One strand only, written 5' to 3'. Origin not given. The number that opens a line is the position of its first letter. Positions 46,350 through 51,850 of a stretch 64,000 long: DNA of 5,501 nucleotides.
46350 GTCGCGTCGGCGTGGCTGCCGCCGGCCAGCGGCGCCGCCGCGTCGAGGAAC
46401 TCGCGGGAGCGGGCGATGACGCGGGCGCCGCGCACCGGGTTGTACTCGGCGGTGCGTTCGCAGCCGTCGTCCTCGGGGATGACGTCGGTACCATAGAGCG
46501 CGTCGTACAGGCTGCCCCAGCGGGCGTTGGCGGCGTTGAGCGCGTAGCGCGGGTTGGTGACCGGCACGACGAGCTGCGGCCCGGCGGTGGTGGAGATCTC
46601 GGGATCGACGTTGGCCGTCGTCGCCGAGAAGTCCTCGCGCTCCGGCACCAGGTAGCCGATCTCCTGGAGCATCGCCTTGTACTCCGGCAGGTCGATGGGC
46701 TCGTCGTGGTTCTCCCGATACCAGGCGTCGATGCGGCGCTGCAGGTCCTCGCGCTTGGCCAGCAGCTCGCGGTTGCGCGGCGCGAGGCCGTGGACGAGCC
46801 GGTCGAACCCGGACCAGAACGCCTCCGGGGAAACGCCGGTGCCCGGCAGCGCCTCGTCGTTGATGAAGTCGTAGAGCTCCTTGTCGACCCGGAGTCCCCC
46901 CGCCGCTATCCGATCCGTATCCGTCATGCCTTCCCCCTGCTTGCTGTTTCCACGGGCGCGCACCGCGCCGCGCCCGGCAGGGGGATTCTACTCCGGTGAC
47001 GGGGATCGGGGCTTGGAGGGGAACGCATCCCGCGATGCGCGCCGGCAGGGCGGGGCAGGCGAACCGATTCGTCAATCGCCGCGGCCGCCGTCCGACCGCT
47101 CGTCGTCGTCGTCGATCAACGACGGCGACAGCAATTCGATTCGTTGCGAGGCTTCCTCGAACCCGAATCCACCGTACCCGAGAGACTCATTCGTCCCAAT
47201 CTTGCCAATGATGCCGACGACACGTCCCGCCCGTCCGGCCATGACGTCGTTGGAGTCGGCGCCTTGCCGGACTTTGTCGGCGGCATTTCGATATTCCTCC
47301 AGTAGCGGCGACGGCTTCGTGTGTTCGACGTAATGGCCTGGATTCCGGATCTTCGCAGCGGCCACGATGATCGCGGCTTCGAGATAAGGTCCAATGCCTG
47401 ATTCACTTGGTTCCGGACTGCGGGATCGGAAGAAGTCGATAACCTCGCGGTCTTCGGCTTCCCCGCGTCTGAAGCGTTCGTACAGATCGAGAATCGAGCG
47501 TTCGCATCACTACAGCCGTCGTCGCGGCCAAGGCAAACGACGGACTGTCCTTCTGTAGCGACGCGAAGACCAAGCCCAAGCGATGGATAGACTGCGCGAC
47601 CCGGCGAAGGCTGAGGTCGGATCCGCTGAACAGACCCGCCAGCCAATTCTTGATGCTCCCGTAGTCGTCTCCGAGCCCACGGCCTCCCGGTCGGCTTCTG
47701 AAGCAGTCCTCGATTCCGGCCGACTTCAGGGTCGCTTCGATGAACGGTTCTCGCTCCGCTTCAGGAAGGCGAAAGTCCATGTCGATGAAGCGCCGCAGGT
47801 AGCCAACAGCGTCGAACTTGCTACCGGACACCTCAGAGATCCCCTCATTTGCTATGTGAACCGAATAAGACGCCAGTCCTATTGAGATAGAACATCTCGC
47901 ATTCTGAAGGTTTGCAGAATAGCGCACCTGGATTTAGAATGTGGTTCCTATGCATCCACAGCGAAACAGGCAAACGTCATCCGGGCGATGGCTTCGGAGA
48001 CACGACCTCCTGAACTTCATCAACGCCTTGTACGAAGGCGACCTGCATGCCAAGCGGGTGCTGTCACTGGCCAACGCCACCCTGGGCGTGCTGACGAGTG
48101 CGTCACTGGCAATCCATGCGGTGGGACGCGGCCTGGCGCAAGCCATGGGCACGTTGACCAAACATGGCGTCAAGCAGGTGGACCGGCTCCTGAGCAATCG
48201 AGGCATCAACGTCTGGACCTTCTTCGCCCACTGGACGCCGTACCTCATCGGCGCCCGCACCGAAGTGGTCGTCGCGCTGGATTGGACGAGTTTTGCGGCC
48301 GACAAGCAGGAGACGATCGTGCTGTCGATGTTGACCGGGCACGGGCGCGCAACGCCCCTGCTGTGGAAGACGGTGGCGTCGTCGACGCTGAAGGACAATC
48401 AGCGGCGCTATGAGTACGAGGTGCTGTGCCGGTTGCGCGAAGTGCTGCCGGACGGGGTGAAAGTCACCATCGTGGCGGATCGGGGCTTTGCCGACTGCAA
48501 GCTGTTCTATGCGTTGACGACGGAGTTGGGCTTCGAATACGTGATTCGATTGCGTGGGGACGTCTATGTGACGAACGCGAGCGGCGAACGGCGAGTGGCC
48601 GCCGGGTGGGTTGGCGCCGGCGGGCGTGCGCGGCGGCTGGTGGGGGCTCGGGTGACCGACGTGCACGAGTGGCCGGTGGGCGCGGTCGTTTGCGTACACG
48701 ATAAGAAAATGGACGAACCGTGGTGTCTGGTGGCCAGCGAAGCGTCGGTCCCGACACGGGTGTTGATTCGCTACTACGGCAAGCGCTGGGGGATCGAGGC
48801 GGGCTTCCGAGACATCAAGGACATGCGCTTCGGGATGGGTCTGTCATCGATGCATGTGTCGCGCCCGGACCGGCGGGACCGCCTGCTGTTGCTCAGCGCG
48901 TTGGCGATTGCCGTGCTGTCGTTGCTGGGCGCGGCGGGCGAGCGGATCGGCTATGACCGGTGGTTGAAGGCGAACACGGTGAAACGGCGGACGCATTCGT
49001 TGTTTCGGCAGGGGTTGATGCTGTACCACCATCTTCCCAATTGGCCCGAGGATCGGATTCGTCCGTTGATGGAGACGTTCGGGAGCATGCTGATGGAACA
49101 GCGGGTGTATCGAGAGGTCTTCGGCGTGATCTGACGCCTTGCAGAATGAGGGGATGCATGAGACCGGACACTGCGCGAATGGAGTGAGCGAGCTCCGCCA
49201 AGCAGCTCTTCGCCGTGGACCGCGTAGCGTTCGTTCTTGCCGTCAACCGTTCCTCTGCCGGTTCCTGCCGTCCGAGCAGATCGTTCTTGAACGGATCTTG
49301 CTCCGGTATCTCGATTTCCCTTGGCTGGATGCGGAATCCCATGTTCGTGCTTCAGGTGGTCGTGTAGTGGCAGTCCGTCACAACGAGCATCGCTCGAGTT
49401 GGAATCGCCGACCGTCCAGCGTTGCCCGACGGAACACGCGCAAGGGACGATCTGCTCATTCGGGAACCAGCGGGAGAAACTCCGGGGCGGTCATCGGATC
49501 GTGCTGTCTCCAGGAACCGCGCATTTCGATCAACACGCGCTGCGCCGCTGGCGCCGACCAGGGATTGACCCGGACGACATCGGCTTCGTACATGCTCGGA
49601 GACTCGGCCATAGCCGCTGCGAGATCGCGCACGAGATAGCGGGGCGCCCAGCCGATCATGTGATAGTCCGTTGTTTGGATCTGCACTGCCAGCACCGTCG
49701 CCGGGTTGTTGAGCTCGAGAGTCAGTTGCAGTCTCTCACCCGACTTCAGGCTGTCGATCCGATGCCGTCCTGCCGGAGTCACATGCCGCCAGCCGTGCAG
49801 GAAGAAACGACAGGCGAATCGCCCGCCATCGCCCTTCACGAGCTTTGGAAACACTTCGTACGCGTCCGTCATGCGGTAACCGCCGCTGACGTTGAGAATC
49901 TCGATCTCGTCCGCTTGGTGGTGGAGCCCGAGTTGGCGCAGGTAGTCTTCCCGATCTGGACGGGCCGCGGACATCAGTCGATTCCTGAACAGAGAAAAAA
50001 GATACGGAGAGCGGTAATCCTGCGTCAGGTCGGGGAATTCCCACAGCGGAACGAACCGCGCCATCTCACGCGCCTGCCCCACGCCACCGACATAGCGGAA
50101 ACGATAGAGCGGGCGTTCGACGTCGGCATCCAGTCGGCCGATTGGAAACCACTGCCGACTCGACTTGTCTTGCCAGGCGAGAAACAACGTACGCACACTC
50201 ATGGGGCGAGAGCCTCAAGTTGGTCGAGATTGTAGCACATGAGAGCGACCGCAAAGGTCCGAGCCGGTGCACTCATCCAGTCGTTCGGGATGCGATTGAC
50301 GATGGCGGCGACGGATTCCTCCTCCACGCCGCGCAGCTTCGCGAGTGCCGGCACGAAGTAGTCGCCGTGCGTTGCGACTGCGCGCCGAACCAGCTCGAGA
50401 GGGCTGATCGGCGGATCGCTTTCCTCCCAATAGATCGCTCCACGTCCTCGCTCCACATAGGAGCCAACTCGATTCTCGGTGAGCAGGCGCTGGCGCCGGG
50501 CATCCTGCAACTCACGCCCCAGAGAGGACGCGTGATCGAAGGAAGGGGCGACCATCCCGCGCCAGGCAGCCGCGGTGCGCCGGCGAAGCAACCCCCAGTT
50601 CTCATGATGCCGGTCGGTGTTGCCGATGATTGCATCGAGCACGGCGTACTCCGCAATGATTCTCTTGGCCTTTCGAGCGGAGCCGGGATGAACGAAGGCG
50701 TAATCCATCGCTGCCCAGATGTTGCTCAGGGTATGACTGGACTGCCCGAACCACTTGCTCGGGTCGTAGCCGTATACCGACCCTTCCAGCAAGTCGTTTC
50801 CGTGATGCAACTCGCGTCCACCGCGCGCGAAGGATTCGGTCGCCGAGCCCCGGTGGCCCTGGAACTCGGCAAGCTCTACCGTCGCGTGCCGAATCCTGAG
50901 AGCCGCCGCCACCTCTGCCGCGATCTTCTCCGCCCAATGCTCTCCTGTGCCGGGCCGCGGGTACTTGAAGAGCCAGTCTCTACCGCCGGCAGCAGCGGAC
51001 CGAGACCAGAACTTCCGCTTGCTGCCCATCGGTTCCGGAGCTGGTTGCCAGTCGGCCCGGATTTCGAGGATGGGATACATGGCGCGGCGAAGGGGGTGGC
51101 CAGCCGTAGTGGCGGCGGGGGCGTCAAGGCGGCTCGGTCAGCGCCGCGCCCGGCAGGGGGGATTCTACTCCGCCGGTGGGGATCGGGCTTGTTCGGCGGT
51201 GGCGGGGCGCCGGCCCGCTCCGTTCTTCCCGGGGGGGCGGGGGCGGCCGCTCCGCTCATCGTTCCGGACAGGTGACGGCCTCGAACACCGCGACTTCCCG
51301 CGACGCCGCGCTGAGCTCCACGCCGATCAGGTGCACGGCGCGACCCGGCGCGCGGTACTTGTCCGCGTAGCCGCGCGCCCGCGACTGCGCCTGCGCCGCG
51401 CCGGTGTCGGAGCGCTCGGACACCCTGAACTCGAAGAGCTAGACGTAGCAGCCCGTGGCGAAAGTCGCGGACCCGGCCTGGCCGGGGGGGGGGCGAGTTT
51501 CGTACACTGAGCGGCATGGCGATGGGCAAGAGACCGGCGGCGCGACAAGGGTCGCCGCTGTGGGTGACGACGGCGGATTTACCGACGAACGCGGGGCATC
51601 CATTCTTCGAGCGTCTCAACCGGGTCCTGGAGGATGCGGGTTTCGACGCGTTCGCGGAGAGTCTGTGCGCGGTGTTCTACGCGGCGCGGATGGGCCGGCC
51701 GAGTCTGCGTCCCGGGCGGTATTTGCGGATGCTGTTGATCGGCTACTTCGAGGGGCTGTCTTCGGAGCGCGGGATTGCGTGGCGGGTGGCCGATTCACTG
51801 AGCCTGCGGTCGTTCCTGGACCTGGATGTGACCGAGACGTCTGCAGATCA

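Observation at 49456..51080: Intact two-gene Hip-type module: core-only HipA-family kinase coupled to a HipS-like/HIRAN fusion protein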

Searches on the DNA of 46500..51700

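Call 77: search_rna_families(source=window, start=46500, end=51700, threshold=evalue, max_evalue=1)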
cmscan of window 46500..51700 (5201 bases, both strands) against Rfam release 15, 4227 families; matches with E-value up to 1: 0.
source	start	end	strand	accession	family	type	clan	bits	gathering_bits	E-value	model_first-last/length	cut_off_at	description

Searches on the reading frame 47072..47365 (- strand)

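Call 21: search_protein_families(library=pfam, proteins=[window:47072-47365:-], max_evalue=0.1)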
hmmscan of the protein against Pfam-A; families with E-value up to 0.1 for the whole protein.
window:47072-47365:- (97 aa): 1 family
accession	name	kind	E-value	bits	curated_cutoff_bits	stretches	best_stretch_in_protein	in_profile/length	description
PF10975.14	DUF2802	-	0.063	13.9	33.5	1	23-43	31-51/68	Protein of unknown function (DUF2802)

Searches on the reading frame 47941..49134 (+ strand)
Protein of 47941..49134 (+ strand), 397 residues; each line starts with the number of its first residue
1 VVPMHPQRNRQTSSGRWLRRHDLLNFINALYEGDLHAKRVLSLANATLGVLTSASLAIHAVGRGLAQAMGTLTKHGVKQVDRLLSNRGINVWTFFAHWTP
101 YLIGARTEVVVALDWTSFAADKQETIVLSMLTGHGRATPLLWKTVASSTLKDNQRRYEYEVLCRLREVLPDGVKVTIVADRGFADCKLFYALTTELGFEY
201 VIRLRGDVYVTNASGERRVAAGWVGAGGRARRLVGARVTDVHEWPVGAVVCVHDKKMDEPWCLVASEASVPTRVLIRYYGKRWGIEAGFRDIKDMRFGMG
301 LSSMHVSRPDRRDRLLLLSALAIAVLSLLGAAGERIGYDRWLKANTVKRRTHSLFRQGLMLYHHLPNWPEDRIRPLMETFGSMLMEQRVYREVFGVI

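Call 21: search_protein_families(library=pfam, proteins=[window:47941-49134:+], max_evalue=0.1)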
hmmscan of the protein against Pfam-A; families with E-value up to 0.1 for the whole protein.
window:47941-49134:+ (397 aa): 2 families
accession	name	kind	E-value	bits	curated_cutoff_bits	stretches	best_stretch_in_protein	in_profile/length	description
PF01609.27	DDE_Tnp_1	-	6.6e-11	42.8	23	1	158-323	61-198/200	Transposase DDE domain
PF13546.12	DDE_5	-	0.00093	19.3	27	1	176-246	180-250/272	DDE superfamily endonuclease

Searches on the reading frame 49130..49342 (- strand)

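Call 21: search_protein_families(library=pfam, proteins=[window:49130-49342:-], max_evalue=0.1)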
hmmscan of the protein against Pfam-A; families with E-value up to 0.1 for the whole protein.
window:49130-49342:- (71 aa): 1 family
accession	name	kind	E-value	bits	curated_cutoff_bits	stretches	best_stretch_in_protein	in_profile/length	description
PF08701.16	GN3L_Grn1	-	0.057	14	22.3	1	7-44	33-70/77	GNL3L/Grn1 putative GTPase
